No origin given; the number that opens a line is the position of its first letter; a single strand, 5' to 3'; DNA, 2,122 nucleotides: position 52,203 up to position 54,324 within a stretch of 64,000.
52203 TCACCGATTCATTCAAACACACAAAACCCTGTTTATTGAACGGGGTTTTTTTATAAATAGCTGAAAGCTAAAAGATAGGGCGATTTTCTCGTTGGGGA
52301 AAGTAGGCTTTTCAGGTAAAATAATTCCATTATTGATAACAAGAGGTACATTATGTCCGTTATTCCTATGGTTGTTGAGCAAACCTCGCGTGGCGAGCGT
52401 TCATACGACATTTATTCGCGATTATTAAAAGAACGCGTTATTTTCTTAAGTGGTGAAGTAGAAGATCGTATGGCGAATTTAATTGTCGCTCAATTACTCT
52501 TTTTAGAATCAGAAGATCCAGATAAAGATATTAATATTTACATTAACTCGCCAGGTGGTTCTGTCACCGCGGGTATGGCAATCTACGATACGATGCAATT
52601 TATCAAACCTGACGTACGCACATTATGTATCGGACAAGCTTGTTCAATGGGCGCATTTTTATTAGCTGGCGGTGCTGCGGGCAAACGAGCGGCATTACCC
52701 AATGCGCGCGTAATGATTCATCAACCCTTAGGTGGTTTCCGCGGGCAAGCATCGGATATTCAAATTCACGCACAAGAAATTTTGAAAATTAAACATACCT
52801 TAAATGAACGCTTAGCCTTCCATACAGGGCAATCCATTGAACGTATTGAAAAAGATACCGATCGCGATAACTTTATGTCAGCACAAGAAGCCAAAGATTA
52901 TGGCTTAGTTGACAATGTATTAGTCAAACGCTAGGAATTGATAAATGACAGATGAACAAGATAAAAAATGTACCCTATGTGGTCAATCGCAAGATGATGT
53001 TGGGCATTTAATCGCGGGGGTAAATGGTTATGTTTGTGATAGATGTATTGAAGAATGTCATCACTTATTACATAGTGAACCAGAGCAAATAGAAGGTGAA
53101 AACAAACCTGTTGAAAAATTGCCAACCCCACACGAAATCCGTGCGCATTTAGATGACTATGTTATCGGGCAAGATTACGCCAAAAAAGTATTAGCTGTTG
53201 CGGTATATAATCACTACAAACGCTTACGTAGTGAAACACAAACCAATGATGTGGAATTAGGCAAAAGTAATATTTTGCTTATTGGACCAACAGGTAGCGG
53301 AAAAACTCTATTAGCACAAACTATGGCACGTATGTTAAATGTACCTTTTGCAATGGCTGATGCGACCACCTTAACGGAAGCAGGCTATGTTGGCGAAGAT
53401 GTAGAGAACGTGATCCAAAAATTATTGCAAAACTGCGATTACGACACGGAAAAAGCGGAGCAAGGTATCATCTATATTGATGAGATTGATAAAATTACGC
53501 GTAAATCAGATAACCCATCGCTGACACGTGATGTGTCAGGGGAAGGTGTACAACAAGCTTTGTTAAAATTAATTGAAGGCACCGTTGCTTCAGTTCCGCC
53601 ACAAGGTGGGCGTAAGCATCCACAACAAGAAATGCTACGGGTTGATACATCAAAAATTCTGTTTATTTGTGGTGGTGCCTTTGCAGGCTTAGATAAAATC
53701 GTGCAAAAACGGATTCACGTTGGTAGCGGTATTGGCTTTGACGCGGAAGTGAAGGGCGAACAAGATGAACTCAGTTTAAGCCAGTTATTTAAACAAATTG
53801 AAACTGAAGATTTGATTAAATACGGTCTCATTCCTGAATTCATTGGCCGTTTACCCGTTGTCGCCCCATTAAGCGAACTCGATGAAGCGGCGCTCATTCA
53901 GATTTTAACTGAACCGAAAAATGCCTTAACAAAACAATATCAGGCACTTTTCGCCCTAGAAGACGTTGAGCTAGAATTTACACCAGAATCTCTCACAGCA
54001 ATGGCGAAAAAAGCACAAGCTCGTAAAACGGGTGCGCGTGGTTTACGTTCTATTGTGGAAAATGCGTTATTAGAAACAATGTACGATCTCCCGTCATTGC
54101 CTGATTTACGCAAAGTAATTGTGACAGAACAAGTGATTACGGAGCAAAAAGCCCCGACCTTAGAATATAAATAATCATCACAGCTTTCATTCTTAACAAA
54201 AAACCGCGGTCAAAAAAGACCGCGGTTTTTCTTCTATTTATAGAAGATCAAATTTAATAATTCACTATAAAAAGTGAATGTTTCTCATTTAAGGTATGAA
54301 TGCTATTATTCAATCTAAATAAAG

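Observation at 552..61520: Dominant non-canonical USS-like repeat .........(A)5 forms terminator pairs across the window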

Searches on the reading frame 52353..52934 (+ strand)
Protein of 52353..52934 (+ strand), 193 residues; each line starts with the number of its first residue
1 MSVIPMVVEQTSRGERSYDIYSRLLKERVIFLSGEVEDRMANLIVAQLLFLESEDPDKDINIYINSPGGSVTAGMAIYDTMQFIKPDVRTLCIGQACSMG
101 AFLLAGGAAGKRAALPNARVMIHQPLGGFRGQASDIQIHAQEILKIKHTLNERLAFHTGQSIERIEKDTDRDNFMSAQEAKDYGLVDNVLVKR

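Call 15: find_encoding_contigs(protein=window:52353-52934:+, flank=10000, max_places=10)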
Protein window:52353-52934:+ (193 aa): 3 contigs read that carry it; 3 places shown.
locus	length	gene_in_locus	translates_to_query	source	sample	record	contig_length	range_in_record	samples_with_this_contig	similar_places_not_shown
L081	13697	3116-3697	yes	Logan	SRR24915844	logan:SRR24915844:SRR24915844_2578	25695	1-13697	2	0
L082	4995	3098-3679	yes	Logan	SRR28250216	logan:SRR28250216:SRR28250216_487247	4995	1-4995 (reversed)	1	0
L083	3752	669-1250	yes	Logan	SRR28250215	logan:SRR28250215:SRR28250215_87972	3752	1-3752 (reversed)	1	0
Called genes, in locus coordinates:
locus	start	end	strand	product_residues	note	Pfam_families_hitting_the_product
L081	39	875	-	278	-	PF04228:Zn_peptidase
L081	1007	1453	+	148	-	PF04972:BON, PF01476:LysM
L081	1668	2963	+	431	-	PF05697:Trigger_N, PF00254:FKBP_C, PF05698:Trigger_C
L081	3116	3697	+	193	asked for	PF00574:CLP_protease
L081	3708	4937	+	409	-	PF06689:zf-C4_ClpX, PF00493:MCM (faint), PF01078:Mg_chelatase (faint), PF05496:RuvB_N (faint), PF00004:AAA, PF07724:AAA_2, PF07728:AAA_5 (weak), PF10431:ClpB_D2-small, +1 more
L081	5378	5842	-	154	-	PF16747:Adhesin_E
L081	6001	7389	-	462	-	PF02881:SRP54_N, PF06414:Zeta_toxin (weak), PF00448:SRP54, PF01656:CbiA (weak), PF13401:AAA_22 (weak), PF02978:SRP_SPB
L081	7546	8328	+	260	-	PF01578:Cytochrom_C_asm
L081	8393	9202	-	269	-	PF01503:PRA-PH (faint), PF03819:MazG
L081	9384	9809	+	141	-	PF00582:Usp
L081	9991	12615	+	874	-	PF01411:tRNA-synt_2c, PF07973:tRNA_SAD, PF02272:DHHA1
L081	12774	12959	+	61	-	PF02599:CsrA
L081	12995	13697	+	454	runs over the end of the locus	PF02878:PGM_PMM_I, PF02879:PGM_PMM_II, PF02880:PGM_PMM_III, PF00408:PGM_PMM_IV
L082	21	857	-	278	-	PF04228:Zn_peptidase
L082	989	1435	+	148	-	PF04972:BON, PF01476:LysM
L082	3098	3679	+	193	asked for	PF00574:CLP_protease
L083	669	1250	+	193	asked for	PF00574:CLP_protease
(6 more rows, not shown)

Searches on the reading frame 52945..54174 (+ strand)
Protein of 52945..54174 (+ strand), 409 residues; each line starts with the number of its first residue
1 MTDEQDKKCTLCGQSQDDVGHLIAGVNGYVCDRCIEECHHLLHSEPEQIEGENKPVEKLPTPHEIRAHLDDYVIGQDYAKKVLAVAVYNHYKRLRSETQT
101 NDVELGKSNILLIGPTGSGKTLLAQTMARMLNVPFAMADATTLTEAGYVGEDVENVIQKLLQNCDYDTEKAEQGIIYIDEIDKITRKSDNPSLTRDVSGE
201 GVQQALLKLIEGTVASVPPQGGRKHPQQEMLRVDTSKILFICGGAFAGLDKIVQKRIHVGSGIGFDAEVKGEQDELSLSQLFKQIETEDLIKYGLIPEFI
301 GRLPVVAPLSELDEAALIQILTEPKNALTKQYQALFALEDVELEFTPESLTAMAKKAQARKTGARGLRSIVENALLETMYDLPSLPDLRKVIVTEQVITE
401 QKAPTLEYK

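Call 32: list_cluster_members(proteins=[window:52945-54174:+, window:18429-18995:+, window:59228-61852:+, window:62232-63596:+, window:15770-17263:-, window:50905-52200:+, window:6922-8274:+])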
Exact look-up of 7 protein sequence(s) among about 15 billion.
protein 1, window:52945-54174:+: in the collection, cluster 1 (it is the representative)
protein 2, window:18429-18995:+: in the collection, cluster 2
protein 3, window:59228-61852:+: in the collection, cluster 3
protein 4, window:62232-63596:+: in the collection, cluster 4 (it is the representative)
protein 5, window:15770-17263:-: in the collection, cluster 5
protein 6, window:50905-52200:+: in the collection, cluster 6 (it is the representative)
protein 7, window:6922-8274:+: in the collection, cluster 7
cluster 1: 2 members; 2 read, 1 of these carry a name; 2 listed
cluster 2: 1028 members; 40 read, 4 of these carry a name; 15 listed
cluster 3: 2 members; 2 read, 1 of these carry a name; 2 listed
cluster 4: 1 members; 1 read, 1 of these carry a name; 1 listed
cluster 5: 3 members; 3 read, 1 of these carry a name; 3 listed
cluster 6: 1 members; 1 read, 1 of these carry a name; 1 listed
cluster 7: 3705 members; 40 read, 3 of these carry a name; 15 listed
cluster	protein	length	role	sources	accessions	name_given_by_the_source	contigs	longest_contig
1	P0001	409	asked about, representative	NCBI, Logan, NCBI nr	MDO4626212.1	MAG: ATP-dependent protease ATP-binding subunit ClpX [Pasteurellaceae bacterium] | ATP-dependent protease ATP-binding subunit ClpX [Pasteurellaceae bacterium]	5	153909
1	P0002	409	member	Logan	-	-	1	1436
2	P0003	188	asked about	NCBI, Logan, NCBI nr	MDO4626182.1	MAG: elongation factor P [Pasteurellaceae bacterium] | elongation factor P [Pasteurellaceae bacterium]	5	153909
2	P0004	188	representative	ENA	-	-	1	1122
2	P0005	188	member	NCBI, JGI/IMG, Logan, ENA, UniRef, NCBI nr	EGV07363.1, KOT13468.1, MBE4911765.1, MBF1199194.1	MAG: elongation factor P [Haemophilus parainfluenzae] | elongation factor P | Elongation factor P n=4 Tax=Pasteurellaceae TaxID=712 RepID=A0A2M8RVZ8_9PAST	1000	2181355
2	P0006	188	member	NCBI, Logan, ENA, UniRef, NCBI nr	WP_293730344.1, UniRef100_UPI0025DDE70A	elongation factor P [uncultured Actinobacillus sp.] | elongation factor P n=1 Tax=uncultured Actinobacillus sp. TaxID=417616 RepID=UPI0025DDE70A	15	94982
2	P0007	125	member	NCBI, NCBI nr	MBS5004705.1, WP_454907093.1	elongation factor P, partial [Aggregatibacter sp.] | elongation factor P [Haemophilus parainfluenzae]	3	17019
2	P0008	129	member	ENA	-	-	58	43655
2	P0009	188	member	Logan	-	-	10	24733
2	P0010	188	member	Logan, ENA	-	-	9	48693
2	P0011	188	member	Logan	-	-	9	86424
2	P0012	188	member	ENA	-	-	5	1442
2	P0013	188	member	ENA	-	-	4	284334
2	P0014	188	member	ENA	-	-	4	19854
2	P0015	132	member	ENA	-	-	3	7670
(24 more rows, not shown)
